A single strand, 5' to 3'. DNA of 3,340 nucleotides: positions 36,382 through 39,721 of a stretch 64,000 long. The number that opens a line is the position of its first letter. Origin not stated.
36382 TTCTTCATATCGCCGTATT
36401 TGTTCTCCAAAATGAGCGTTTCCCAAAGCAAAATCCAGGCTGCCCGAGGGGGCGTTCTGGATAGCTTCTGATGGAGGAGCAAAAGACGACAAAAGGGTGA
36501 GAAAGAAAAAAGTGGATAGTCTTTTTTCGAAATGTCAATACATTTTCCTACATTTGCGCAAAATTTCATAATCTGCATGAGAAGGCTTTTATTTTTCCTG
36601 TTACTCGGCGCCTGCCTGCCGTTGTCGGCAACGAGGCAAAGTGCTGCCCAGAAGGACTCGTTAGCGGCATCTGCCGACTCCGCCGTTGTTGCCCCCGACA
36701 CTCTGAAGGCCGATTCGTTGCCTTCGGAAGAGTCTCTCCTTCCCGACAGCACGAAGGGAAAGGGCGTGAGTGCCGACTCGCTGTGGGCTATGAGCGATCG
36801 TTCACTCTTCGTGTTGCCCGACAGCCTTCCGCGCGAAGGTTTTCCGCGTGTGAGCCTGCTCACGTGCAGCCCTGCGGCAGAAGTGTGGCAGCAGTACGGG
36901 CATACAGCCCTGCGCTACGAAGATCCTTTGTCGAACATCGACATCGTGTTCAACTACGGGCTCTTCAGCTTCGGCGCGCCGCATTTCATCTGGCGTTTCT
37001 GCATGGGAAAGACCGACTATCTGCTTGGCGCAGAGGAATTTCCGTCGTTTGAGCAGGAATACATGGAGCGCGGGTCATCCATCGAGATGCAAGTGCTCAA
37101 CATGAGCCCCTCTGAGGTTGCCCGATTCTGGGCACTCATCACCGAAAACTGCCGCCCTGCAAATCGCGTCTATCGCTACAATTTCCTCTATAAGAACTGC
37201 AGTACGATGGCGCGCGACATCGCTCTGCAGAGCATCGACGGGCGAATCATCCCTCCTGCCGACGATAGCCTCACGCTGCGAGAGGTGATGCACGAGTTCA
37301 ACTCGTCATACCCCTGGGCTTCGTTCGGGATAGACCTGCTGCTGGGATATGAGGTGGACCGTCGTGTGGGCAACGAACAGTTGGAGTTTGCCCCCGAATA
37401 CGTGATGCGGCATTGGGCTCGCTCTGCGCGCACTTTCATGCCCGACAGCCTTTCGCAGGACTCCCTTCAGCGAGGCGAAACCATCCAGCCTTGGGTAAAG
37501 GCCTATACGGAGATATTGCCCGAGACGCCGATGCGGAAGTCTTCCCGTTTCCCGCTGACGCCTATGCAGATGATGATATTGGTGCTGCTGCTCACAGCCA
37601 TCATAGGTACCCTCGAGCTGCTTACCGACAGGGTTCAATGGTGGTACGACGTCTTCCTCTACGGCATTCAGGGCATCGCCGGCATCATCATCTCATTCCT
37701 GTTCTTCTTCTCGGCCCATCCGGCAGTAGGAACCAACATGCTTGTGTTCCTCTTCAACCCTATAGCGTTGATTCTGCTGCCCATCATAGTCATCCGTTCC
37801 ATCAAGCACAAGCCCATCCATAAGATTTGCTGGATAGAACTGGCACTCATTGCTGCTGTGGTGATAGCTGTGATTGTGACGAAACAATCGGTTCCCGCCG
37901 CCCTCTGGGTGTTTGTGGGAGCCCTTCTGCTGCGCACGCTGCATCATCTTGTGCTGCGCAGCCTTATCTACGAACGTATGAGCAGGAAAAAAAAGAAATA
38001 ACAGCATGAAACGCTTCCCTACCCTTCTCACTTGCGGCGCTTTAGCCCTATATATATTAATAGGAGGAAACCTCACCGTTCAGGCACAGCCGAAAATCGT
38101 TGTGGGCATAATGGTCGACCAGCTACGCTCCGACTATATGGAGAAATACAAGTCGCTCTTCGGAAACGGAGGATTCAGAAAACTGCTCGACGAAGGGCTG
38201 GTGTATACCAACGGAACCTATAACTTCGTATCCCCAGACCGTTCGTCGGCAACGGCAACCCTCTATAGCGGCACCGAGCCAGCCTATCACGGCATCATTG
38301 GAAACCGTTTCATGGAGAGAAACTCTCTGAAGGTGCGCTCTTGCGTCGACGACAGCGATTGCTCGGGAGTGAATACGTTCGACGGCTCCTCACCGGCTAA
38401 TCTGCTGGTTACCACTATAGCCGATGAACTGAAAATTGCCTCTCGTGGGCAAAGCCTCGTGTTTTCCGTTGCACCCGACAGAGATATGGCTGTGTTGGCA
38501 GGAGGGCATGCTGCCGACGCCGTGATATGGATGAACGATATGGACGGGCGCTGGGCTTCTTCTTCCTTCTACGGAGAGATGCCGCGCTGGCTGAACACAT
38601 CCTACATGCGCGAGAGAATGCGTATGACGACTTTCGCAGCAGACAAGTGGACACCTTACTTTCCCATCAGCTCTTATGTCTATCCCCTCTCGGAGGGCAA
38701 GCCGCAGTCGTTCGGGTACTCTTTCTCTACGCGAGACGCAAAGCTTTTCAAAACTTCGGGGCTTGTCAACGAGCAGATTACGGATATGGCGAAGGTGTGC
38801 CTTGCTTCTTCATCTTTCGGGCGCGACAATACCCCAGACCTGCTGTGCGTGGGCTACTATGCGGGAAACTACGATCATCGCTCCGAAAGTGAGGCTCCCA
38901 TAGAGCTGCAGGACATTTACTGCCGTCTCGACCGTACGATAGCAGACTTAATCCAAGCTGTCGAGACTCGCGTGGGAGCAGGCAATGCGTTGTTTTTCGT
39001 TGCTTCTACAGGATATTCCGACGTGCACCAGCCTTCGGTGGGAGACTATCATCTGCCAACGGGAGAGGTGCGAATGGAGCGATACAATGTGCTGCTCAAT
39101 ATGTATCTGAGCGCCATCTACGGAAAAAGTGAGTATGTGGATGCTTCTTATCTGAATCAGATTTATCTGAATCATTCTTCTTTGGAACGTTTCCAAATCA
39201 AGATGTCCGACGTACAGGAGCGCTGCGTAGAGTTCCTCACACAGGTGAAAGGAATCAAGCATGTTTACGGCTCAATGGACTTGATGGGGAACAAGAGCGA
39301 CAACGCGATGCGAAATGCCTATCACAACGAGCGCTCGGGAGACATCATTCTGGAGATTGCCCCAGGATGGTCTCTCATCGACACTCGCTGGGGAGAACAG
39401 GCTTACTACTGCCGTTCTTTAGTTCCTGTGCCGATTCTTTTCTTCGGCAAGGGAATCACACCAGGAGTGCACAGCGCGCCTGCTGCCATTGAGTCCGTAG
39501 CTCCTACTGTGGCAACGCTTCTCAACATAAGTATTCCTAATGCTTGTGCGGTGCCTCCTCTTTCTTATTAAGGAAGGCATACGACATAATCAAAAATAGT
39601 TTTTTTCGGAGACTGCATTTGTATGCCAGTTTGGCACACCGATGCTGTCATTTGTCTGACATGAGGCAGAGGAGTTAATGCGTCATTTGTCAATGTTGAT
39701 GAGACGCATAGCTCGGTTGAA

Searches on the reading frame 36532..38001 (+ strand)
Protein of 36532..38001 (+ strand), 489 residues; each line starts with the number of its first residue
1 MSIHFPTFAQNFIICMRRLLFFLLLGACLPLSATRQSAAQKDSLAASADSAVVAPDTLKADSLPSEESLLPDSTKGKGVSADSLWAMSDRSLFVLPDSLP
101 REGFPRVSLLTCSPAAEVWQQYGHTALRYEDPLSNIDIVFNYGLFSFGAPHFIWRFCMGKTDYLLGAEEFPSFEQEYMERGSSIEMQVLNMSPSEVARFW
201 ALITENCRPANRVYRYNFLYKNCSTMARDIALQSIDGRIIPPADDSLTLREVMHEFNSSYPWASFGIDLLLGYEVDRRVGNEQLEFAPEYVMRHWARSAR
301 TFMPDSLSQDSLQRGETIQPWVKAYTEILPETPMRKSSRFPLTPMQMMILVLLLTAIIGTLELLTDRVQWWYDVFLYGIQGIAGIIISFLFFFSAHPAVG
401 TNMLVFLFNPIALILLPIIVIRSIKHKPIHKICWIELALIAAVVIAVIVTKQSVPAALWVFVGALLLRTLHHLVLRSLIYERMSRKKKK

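Call 9: search_protein_families(library=pfam, proteins=[window:36532-38001:+], max_evalue=0.001)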
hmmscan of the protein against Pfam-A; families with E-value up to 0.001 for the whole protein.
window:36532-38001:+ (489 aa): 2 families
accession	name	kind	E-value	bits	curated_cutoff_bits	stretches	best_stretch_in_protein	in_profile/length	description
PF25221.1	5TMH_Lnb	-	1.5e-28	100.1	25.2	1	338-475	4-139/144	Lnb transmembrane domain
PF13387.12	Lnb_N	-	5.9e-20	72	22.2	1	107-237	16-153/175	Lnb N-terminal periplasmic domain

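Call 23: search_protein_families(library=ncbifam, proteins=[window:36532-38001:+], max_evalue=0.001)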
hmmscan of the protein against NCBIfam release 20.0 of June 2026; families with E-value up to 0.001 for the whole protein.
window:36532-38001:+ (489 aa): 1 family
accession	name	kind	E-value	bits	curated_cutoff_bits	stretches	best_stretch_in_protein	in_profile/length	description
NF051878.1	lpactltferLnb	equivalog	2.1e-105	352.8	550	1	106-476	30-391/394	lipoprotein N-acyltransferase Lnb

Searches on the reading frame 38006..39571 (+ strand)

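Call 9: search_protein_families(library=pfam, proteins=[window:38006-39571:+], max_evalue=0.001)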
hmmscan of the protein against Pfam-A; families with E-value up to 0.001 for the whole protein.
window:38006-39571:+ (521 aa): 1 family
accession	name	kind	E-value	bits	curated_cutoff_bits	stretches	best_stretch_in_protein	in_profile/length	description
PF01663.27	Phosphodiest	-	7.6e-25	88.7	23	1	32-468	1-334/342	Type I phosphodiesterase / nucleotide pyrophosphatase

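Call 23: search_protein_families(library=ncbifam, proteins=[window:38006-39571:+], max_evalue=0.001)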
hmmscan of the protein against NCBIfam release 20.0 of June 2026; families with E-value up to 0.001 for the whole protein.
window:38006-39571:+ (521 aa): 2 families
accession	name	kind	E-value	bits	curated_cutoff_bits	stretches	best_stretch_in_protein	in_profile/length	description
NF042991.1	alk_phos_PafA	equivalog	5.6e-93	312.2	650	1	25-518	33-548/554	alkaline phosphatase PafA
NF051873.1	AlkPhosPhoY32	equivalog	6e-24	84.4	1000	1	24-178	15-169/539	alkaline phosphatase PhoY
